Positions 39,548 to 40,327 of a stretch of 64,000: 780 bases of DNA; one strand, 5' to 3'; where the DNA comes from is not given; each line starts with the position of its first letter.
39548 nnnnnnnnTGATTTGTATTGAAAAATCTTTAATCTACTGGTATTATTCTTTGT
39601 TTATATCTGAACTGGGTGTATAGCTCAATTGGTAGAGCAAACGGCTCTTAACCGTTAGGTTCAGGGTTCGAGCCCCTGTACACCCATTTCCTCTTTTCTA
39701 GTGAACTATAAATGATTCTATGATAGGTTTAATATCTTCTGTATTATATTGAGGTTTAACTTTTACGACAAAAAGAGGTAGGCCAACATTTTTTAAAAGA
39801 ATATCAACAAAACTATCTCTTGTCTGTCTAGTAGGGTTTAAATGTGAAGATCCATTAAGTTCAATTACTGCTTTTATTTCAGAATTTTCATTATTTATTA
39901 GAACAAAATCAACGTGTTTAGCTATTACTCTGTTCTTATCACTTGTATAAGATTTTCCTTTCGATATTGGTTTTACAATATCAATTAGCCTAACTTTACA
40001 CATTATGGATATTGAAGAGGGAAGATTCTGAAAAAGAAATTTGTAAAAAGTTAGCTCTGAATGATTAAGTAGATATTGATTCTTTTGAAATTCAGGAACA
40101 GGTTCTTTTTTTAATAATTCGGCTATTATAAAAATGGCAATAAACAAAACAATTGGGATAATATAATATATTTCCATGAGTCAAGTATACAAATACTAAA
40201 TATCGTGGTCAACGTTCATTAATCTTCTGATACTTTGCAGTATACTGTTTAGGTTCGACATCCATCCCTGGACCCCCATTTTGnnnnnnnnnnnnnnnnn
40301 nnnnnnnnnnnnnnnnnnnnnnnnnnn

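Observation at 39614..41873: tRNA-Lys-flanked mini-insertion (DUF2726-like nuclease-fold gene bracketed by a degenerate tRNA 3'-end repeat) plus two GC-elevated orphan genes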

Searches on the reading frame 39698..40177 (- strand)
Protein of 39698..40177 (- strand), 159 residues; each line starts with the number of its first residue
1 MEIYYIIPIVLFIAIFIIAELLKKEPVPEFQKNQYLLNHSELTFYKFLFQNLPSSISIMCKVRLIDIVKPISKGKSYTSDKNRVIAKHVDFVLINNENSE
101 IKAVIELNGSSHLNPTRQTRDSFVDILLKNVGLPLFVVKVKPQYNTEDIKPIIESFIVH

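Call 5: search_protein_families(library=pfam, proteins=[window:39698-40177:-], max_evalue=1)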
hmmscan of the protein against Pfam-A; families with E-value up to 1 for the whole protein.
window:39698-40177:- (159 aa): 2 families
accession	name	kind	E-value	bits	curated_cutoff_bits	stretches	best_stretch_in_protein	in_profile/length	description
PF10881.14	DUF2726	-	4e-25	88.4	24.7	1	34-153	2-123/126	Protein of unknown function (DUF2726)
PF25237.1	MSL2_3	-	0.15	13.1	34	0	51-102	29-80/130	Mechanosensitive channel protein 2/3 domain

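Call 24: search_protein_families(library=padloc, proteins=[window:39698-40177:-], max_evalue=0.01)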
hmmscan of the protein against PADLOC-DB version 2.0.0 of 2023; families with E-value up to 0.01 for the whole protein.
window:39698-40177:- (159 aa): 0 families

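Call 92: search_protein_families(library=phrogs, proteins=[window:39698-40177:-], max_evalue=0.001)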
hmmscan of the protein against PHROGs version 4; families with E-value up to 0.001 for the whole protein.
window:39698-40177:- (159 aa): 1 family
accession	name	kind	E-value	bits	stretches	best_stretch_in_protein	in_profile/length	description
phrog_14167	-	unknown function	1.7e-15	58.1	1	29-154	74-192/209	-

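Call 93: search_solved_structures(query=window:39698-40177:-, max_evalue=1)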
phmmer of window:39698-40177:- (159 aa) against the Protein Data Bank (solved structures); distinct sequences matched with E-value up to 1: 16.
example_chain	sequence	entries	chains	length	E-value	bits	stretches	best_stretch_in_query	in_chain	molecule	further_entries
6xn3_F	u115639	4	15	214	0.096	15.9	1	70-132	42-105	CRISPR-associated protein Csm3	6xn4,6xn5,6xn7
9ash_F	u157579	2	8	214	0.11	15.7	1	70-132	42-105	CRISPR system Cms endoribonuclease Csm3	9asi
5ejs_A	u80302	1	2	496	0.22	14.7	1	15-82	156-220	Myosin-I heavy chain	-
5ejr_A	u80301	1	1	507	0.24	14.6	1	15-82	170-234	Myosin-I heavy chain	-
9jbh_A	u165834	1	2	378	0.24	14.5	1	5-55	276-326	Lysosomal cholesterol signaling protein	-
8wr3_A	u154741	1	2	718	0.49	13.6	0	5-55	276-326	Lysosomal cholesterol signaling protein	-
9j3x_A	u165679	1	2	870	0.56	13.4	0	5-55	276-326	Chimera of Lysosomal cholesterol signaling protein and G protein-coupled receptor 155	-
9j3z_A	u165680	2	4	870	0.56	13.4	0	5-55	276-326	Lysosomal cholesterol signaling protein,G protein-coupled receptor 155 fusion protein | G protein-coupled receptor 155,Lysosomal cholesterol signaling protein f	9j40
9jbj_A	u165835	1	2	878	0.57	13.4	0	5-55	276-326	Lysosomal cholesterol signaling protein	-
8are_A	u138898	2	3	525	0.61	13.3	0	76-103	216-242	Oligopeptide-binding protein OppA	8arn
9jbe_A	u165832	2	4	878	0.64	13.2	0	5-55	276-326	Lysosomal cholesterol signaling protein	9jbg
9jbf_A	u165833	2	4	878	0.64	13.2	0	5-55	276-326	Lysosomal cholesterol signaling protein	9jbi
8y56_R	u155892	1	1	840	0.65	13.2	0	5-55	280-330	Lysosomal cholesterol signaling protein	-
8u54_A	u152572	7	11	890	0.67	13.1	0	5-55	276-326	Integral membrane protein GPR155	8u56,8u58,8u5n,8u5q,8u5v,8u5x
8u5c_E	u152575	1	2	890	0.7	13.1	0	5-55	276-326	Integral membrane protein GPR155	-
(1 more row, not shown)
